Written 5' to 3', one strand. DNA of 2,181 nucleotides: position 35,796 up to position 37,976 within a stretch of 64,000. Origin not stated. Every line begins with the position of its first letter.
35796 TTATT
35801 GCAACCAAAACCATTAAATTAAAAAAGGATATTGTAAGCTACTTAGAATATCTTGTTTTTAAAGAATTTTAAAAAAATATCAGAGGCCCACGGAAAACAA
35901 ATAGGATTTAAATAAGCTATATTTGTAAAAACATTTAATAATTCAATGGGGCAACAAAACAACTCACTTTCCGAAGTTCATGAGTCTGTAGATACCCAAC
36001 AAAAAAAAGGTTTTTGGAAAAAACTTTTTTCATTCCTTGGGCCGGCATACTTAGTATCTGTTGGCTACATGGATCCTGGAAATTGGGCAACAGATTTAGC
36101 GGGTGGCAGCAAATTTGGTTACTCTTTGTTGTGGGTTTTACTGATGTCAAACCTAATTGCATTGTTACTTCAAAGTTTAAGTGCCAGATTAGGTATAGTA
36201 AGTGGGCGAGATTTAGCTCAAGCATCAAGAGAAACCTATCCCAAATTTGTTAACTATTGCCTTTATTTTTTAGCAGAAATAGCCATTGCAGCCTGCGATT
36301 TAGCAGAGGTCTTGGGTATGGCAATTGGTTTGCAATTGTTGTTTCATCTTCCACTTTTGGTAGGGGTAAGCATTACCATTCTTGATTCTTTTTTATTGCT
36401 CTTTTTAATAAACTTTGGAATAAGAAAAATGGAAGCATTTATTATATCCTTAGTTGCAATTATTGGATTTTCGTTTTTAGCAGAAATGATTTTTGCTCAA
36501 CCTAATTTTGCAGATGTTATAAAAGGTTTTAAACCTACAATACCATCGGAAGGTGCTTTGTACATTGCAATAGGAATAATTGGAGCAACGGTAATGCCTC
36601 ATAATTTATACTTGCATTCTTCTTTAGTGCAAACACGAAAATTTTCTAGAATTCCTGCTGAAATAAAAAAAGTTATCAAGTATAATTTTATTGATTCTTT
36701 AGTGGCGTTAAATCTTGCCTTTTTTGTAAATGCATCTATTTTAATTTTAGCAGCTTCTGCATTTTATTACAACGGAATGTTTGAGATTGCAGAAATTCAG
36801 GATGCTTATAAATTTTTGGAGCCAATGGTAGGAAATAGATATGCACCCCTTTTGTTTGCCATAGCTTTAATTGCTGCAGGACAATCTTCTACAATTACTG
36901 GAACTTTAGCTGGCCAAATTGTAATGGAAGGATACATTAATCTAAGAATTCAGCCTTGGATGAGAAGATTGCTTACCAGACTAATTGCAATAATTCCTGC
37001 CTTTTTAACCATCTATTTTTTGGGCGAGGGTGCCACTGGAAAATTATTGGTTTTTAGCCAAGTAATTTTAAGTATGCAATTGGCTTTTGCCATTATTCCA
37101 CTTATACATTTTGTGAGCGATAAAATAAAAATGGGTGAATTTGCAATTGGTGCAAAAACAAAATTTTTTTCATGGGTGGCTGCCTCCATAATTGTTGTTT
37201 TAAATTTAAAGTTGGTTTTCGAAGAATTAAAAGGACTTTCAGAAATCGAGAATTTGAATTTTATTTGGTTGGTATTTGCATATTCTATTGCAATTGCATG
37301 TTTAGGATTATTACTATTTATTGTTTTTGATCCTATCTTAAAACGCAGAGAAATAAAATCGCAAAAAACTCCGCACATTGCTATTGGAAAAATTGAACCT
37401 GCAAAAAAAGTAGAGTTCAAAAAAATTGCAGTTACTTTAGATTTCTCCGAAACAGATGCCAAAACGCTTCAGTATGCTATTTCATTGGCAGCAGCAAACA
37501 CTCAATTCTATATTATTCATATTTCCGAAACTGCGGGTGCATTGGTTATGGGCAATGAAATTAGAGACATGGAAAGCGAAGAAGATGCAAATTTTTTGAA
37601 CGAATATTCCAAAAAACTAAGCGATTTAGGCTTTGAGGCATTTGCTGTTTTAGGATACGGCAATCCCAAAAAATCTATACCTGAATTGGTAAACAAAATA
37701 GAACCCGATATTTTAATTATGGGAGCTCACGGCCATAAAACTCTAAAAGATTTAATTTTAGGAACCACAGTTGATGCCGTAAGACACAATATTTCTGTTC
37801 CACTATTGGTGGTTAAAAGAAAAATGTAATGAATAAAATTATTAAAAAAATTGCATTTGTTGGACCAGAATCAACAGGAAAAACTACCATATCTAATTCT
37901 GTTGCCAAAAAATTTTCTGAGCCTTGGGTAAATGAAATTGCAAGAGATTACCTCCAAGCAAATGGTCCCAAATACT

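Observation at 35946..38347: Nramp metal transporter fused to a universal-stress-protein domain and translationally coupled to an NRK-like P-loop kinase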

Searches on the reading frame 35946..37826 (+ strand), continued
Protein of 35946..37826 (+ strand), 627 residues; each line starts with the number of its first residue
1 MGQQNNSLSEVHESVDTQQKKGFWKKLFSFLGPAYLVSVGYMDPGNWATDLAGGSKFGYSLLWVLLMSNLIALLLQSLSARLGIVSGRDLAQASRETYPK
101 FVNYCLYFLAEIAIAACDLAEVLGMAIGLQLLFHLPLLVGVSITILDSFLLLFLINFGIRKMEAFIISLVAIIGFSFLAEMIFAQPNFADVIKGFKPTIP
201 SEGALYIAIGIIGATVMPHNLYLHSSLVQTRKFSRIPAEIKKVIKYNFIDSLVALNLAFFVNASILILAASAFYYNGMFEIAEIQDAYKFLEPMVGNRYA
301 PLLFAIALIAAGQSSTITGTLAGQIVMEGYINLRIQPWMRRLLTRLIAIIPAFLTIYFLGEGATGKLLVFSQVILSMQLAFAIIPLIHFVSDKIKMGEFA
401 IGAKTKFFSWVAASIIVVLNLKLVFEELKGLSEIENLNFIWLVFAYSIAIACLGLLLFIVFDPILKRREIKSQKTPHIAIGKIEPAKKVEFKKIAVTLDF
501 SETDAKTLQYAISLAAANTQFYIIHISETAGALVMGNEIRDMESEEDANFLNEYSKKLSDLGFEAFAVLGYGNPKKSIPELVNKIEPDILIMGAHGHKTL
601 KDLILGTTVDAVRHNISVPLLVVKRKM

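Call 16: find_encoding_contigs(protein=P0002, flank=8000, max_places=3)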
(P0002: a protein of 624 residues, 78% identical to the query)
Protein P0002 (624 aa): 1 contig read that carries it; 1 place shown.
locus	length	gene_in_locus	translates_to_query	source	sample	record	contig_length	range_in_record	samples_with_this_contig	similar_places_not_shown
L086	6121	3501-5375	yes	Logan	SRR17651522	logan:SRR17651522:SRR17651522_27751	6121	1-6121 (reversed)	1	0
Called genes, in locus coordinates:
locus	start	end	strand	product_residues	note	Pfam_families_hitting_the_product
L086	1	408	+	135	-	?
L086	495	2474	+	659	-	PF23623:GBD_IRG7_N (faint), PF17210:SdrD_B (faint), PF13585:CHU_C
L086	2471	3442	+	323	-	PF11751:PorP_SprF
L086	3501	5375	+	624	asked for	PF01566:Nramp, PF00582:Usp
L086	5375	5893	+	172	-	PF13521:AAA_28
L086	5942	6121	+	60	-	?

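Call 58: predict_structure(alignment_id=A1)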
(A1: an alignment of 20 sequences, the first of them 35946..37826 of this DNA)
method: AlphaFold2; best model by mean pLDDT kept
length: 627 residues; sequences in the alignment: 20
mean_pLDDT: 63.2   pTM: 0.56
mean pLDDT of the five models: 63.2, 61.7, 58.4, 54.2, 51.8
residues with pLDDT >= 90: 12; 70-90: 241; 50-70: 207; < 50: 167
segments of 3 or more residues with pLDDT < 50: 1-17, 26-60, 154-156, 158-177, 179-181, 184-186, 190-192, 194-198, 218-232, 277-296, 332-334, 467-481, 598-606, 625-627
pLDDT, mean of each block of 10 residues (from residue 1): 29 42 49 39 42 41 60 73 70 74 77 72 64 67 64 48 46 48 48 48 53 51 45 63 66 56 50 48 41 47 55 52 54 54 74 77 63 69 81 81 85 78 71 71 82 85 63 41 55 87 80 84 83 68 77 88 89 82 87 60 51 77 56
secondary structure, 60 per line:
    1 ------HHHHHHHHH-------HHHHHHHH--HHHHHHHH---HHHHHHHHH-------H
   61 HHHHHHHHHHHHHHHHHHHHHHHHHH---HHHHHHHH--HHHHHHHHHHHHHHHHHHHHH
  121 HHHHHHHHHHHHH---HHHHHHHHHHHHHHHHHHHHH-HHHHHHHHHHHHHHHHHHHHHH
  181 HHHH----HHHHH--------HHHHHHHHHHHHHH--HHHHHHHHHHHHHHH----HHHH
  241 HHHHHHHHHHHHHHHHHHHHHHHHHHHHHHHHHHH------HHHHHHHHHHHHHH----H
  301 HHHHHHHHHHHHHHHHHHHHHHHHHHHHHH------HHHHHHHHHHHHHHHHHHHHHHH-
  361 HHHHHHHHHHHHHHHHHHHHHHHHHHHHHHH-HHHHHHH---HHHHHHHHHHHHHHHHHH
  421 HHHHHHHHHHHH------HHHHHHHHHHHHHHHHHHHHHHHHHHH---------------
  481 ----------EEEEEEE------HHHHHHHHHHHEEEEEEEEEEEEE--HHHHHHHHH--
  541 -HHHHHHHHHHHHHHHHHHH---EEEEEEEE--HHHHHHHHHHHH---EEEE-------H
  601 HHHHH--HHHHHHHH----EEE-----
elements in order (helices of 4 or more, strands of 3 or more residues): H7-15 H23-30 H33-40 H44-52 H60-86 H90-97 H100-133 H137-157 H159-184 H189-193 H202-215 H218-232 H237-275 H282-295 H300-330 H337-359 H361-391 H393-399 H403-432 H439-465 E491-497 H504-514 E515-527 H530-538 H542-560 E564-571 H574-585 E589-592 H600-605 H608-615 E620-622

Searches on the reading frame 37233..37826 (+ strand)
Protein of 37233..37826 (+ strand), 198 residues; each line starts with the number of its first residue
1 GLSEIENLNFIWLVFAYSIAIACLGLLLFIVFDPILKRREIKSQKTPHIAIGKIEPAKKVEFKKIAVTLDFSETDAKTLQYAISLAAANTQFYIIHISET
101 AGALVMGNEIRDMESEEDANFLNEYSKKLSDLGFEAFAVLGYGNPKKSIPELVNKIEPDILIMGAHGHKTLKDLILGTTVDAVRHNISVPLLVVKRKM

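Call 59: search_protein_representatives(protein=window:37233-37826:+)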
Query: 198 residues. Proteins with E-value up to 0.001 (for the whole library): 9246; up to 1e-10: 526; up to 1e-30: 33. The best 150 are listed.
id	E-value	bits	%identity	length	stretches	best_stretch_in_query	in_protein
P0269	1.1e-110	383.6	97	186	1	13-198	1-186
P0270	5.6e-68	244.5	98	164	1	8-128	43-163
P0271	7.5e-49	182.1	45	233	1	9-196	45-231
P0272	9.7e-44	165.5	43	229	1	6-195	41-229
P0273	3.3e-43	163.7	42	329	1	9-196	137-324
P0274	9.7e-41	155.7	43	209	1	9-194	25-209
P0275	1.5e-40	155.1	40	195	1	4-195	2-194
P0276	8.0e-40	152.7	38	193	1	11-195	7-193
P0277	2.2e-39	151.3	43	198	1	18-195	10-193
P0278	5.9e-39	149.9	47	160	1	44-196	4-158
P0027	7.5e-39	149.5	43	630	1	19-194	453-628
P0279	2.2e-38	148.0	42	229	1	11-195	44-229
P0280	7.5e-38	146.3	41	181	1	25-196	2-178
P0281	2.0e-37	144.9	39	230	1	21-196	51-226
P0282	3.7e-37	144.0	40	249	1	23-195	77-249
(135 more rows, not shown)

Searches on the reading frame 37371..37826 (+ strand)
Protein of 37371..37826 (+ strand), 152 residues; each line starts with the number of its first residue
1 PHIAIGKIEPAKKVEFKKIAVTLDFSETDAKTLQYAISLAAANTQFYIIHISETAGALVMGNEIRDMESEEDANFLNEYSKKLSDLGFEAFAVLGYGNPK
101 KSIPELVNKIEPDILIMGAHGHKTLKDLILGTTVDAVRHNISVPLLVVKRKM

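Call 29: search_solved_structures(query=window:37371-37826:+, max_evalue=0.001, show_alignments=3)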
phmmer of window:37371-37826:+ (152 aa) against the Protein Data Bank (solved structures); distinct sequences matched with E-value up to 0.001: 5.
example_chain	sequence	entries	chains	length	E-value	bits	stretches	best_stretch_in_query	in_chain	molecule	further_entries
1mjh_A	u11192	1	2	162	3.6e-12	49.6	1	61-151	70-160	PROTEIN (ATP-BINDING DOMAIN OF PROTEIN MJ0577)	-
3loq_A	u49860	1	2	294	1e-11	48.1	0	22-151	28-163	universal stress protein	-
2pfs_A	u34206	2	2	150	2.6e-06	30.6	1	18-149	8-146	Universal stress protein | Universal stress protein (Usp)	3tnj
2gm3_A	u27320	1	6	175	0.00015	24.9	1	63-151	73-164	unknown protein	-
3hgm_A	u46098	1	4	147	0.00036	23.7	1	16-148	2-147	Universal Stress Protein TeaD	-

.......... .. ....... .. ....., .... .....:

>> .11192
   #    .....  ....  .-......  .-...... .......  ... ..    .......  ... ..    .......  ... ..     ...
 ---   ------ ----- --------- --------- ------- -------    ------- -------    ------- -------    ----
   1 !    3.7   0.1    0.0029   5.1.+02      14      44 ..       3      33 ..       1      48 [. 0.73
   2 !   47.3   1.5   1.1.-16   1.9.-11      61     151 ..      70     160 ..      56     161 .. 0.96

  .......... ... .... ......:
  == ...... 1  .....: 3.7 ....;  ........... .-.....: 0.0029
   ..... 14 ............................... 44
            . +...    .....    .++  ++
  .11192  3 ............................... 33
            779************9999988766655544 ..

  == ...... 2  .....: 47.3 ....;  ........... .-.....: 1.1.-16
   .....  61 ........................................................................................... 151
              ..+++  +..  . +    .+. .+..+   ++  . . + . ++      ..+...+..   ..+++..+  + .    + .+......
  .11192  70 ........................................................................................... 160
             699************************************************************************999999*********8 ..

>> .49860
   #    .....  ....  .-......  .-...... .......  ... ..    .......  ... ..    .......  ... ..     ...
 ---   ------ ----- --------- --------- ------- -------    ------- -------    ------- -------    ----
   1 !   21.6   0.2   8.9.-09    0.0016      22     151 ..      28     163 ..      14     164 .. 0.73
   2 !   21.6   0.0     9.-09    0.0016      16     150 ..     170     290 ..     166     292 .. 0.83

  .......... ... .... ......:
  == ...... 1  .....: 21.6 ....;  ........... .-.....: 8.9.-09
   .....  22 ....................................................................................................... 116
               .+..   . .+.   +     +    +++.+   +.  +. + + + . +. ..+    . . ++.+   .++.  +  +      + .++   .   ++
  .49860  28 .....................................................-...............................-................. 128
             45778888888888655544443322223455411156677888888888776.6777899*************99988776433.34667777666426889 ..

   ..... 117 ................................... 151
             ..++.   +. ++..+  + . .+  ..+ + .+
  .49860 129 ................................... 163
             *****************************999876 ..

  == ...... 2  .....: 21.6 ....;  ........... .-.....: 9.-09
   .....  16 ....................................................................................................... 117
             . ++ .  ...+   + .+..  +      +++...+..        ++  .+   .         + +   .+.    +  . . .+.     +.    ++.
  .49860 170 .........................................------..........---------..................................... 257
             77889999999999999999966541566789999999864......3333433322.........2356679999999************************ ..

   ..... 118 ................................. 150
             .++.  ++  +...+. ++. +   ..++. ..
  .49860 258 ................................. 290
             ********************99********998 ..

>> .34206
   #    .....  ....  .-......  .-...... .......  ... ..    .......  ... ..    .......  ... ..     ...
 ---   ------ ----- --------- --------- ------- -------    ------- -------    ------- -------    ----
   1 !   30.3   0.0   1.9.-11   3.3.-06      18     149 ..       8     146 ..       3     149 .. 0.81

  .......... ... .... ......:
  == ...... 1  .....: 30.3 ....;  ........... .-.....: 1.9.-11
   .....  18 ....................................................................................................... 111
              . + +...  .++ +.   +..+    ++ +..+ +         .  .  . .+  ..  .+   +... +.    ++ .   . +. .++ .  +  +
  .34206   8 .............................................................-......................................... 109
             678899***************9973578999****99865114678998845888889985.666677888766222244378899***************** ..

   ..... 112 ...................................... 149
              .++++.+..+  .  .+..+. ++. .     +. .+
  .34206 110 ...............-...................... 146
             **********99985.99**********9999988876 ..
